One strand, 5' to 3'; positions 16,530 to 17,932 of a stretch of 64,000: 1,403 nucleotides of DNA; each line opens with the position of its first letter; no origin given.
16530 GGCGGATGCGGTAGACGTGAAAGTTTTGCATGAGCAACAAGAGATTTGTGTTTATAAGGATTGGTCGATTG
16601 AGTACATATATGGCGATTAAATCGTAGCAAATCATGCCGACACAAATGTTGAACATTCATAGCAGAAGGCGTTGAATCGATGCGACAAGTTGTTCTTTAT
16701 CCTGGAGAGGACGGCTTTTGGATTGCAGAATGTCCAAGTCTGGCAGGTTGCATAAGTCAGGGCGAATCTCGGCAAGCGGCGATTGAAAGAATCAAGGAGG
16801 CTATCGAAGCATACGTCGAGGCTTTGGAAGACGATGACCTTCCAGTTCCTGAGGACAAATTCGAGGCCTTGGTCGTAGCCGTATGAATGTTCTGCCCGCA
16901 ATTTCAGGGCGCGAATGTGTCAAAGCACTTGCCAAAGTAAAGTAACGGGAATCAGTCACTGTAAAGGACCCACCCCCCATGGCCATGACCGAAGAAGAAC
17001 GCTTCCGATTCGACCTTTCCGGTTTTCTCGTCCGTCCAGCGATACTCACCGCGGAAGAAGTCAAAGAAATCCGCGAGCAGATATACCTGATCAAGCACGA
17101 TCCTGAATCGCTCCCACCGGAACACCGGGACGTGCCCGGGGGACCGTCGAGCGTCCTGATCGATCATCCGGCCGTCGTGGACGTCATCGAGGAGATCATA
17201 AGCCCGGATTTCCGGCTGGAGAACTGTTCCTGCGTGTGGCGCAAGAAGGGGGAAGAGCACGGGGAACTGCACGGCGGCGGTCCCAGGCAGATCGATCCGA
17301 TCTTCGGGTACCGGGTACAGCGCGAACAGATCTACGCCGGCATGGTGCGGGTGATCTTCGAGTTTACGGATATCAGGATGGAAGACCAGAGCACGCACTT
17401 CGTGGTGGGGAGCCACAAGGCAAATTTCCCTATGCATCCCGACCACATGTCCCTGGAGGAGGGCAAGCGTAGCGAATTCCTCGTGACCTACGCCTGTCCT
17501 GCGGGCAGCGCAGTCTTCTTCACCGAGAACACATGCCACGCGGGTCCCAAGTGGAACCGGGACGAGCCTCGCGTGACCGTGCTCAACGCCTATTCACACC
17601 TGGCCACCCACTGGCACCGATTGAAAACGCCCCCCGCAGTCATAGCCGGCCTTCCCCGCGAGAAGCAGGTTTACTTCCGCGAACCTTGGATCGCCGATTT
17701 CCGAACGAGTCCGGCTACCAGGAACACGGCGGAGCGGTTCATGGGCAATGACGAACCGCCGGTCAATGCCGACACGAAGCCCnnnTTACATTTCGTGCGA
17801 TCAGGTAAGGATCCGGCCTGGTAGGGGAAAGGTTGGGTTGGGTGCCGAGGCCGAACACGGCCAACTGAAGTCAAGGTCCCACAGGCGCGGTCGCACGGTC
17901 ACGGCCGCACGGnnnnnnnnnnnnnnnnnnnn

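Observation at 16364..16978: Low-GC islet with intact HicB antitoxin and a 20-codon HicA toxin stump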

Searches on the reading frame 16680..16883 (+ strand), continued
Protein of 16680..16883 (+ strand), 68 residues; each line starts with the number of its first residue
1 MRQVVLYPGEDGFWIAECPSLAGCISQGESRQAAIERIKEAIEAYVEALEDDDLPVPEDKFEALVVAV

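Call 76: fold_search(model_id=the predicted structure, library=pdb)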
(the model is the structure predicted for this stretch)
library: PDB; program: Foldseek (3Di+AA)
matches with E <= 10: 238; with E <= 0.001: 0
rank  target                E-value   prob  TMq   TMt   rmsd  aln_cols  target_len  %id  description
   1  6g1c_V                4.0e-03  1.00  0.74  0.60   3.2        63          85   25  Crystal structure of the N-terminal domain of Burkholderia Pseudomallei antitoxin HicB (released 2018-10-31)
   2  4p78_A                6.5e-03  1.00  0.60  0.50   3.0        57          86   21  HicA3 and HicB3 toxin-antitoxin complex (released 2014-08-27)
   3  6hpb_B                2.2e-02  1.00  0.63  0.35   3.9        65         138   25  Crystal structure of the E.coli HicAB toxin-antitoxin complex (released 2019-09-18)
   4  6g1c_B                2.9e-02  1.00  0.73  0.59   3.0        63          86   25  Crystal structure of the N-terminal domain of Burkholderia Pseudomallei antitoxin HicB (released 2018-10-31)
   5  6u0i_B                4.4e-02  1.00  0.65  0.35   3.6        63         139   22  Putative Antitoxin HicB3 from Escherichia coli str. K-12 substr. DH10B (released 2019-08-28)
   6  3k6q_A                5.4e-02  1.00  0.64  0.33   1.6        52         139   25  CRYSTAL STRUCTURE OF An antitoxin part of a putative toxin/antitoxin system (SWOL_0700) FROM SYNTROPHOMONAS WOLFEI SUB (released 2009-10-27)
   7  6g1c_C                6.2e-02  0.99  0.59  0.51   3.0        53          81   30  Crystal structure of the N-terminal domain of Burkholderia Pseudomallei antitoxin HicB (released 2018-10-31)
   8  6g1n_C                8.1e-02  1.00  0.73  0.38   3.2        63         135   25  Crystal structure of the Burkholderia Pseudomallei antitoxin HicB (released 2018-10-31)
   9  6u0i_A                8.1e-02  0.99  0.62  0.33   4.8        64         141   23  Putative Antitoxin HicB3 from Escherichia coli str. K-12 substr. DH10B (released 2019-08-28)
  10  2dsy_A                9.3e-02  0.99  0.68  0.59   3.6        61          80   23  Crystal structure of TTHA0281 from thermus thermophilus HB8 (released 2007-03-27)
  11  6g26_A                9.3e-02  0.98  0.63  0.35   3.5        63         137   25  The crystal structure of the Burkholderia pseudomallei HicAB complex (released 2018-10-31)
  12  4p7d_B                1.1e-01  0.98  0.65  0.35   2.9        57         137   19  Antitoxin HicB3 crystal structure (released 2014-08-27)
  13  6g1n_A                1.2e-01  0.99  0.71  0.39   3.2        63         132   25  Crystal structure of the Burkholderia Pseudomallei antitoxin HicB (released 2018-10-31)
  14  6g26_B                1.3e-01  0.97  0.62  0.35   3.5        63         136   25  The crystal structure of the Burkholderia pseudomallei HicAB complex (released 2018-10-31)
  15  4p7d_A                1.4e-01  0.97  0.64  0.35   2.8        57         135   21  Antitoxin HicB3 crystal structure (released 2014-08-27)
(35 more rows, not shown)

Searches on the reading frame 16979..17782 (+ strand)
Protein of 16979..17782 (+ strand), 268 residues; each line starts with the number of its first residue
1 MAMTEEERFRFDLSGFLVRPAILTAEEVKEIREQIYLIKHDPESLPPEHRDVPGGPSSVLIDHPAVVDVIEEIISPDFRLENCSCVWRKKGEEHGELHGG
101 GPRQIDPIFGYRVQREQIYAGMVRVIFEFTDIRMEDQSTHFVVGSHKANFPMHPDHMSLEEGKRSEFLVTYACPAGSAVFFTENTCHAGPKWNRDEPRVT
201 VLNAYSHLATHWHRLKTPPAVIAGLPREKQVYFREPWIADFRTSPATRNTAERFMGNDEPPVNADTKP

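Call 6: search_protein_families(library=pfam, proteins=[window:16979-17782:+], max_evalue=1)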
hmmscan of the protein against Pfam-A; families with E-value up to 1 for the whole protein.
window:16979-17782:+ (268 aa): 2 families
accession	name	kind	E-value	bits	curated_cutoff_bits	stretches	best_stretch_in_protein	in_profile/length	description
PF05721.19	PhyH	-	5.7e-07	30.5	22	1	11-190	1-203/213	Phytanoyl-CoA dioxygenase (PhyH)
PF05777.17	Acp26Ab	-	0.31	12.2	25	1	116-162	36-80/90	Drosophila accessory gland-specific peptide 26Ab (Acp26Ab)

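Call 23: find_related_loci(query=window:16979-17782:+, collection=genome_contigs, flank=8000)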
Query window:16979-17782:+ (268 aa) in genome_contigs; peptide patterns used: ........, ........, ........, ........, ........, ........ (x = any residue, [..] = any of these).
272 stretches matched a pattern; 193 encode a relative of the query (tblastn E <= 1e-3); the best 80 are kept; 79 distinct loci.
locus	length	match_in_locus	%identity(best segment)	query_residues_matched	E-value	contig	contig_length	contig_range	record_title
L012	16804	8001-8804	97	1-268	3e-180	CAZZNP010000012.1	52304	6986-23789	MAG TPA_asm: uncultured Gemmatimonadota bacterium isolate SRP109090_co2_50 genome assembly, contig: NODE_739_length_5230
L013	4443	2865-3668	96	1-268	0e+0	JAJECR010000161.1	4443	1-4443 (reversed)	MAG: Candidatus Latescibacterota bacterium isolate jk18xAbins.29 k141_171245, whole genome shotgun sequence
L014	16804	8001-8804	94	1-268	1e-176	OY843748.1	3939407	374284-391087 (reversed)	MAG: bacterium isolate 9408d56b-0626-48ff-8cc4-40385ffb9045 genome assembly, chromosome: 1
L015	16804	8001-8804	94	1-268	4e-176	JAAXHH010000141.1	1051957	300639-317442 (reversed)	MAG: Candidatus Latescibacterota bacterium isolate Plut_88884 unfiltered_Plut_88884_genomic_contig_92112, whole genome s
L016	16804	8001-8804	94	1-268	1e-175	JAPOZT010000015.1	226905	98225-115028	MAG: Gemmatimonadetes bacterium isolate IRC1_bin_16 NODE_39_length_226905_cov_20.1596, whole genome shotgun sequence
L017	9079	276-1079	94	1-268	1e-175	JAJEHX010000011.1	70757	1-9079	MAG: Candidatus Latescibacterota bacterium isolate p16x63bins.21 k141_644146, whole genome shotgun sequence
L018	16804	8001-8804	94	1-268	5e-176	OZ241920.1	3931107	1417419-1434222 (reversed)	MAG: bacterium isolate c159a2c7-7ae9-43f8-b1c6-a8821b09048b genome assembly, chromosome: 1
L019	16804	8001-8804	94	1-268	3e-175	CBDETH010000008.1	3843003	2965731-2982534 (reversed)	MAG: bacterium isolate a37c322d-fd18-4de0-acdf-9ec38001f2fc genome assembly, contig: contig_8, whole genome shotgun sequ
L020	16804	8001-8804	94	1-268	3e-174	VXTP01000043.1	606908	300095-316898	MAG: Gemmatimonadetes bacterium isolate SB0665_bin_8 NODE_2_length_606908_cov_12.920945, whole genome shotgun sequence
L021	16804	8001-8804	94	1-268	1e-173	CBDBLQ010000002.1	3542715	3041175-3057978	MAG: bacterium isolate 7e3eab2d-bf14-4947-a8f9-fc6ddb354d52 genome assembly, contig: contig_2, whole genome shotgun sequ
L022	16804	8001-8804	92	1-268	1e-172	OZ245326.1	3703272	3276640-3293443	MAG: bacterium isolate 5c86cc85-80a8-49d9-b8ce-0f4659ada66a genome assembly, chromosome: 1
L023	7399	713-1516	92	1-268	9e-173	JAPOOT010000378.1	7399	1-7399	MAG: Gemmatimonadetes bacterium isolate APA_bin_41 c_000000312094, whole genome shotgun sequence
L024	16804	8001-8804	91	1-268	5e-172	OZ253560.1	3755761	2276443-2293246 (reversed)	MAG: bacterium isolate 97c2cdc3-07c5-4390-9168-6b920e0bec44 genome assembly, chromosome: 1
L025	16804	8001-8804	91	1-268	4e-170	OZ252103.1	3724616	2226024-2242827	MAG: bacterium isolate 8b9b2d7a-c40d-4f90-8ad6-3455a0001c0c genome assembly, chromosome: 1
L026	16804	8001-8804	91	1-268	8e-170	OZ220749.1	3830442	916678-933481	MAG: bacterium isolate 072a604d-d951-4d4f-bb27-b5f30d89a258 genome assembly, chromosome: 1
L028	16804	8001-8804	90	1-268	2e-169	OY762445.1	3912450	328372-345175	MAG: bacterium isolate 4d88f91b-64ba-49ef-9c7d-4906d56127d1 genome assembly, chromosome: 1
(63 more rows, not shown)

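Call 64: search_protein_families(library=pfam, proteins=[L016:3795-7724:-, L019:3583-5082:+, L019:5479-7818:+, L028:5721-7448:-, L028:3792-4910:-, L028:4897-5427:-], max_evalue=0.001)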
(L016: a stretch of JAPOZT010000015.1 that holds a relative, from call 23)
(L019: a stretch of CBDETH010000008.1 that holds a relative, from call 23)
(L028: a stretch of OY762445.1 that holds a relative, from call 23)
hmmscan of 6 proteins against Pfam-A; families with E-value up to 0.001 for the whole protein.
L016:3795-7724:- (1310 aa): 0 families

L019:3583-5082:+ (500 aa): 1 family
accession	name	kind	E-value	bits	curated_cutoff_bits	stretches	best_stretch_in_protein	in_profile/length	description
PF00078.32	RVT_1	-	3.6e-05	24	29.6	1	4-79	117-193/205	Reverse transcriptase (RNA-dependent DNA polymerase)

L019:5479-7818:+ (780 aa): 4 families
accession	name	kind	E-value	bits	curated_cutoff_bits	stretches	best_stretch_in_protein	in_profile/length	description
PF24391.1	HD-CE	-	5.6e-31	108.6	27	1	18-217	72-261/263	HD-CE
PF13589.12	HATPase_c_3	-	4e-11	43.5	25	1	285-412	4-108/137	Histidine kinase-, DNA gyrase B-, and HSP90-like ATPase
PF02518.31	HATPase_c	-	7.3e-05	23.6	26.4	1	287-441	9-107/111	Histidine kinase-, DNA gyrase B-, and HSP90-like ATPase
PF25794.1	SACS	-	0.00044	20.6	32.8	0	373-398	97-122/247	Sacsin domain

L028:5721-7448:- (576 aa): 1 family
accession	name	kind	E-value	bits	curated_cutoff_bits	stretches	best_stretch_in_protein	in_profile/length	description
PF00078.32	RVT_1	-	1.3e-23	84.2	29.6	1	45-252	1-196/205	Reverse transcriptase (RNA-dependent DNA polymerase)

L028:3792-4910:- (373 aa): 0 families

L028:4897-5427:- (177 aa): 0 families
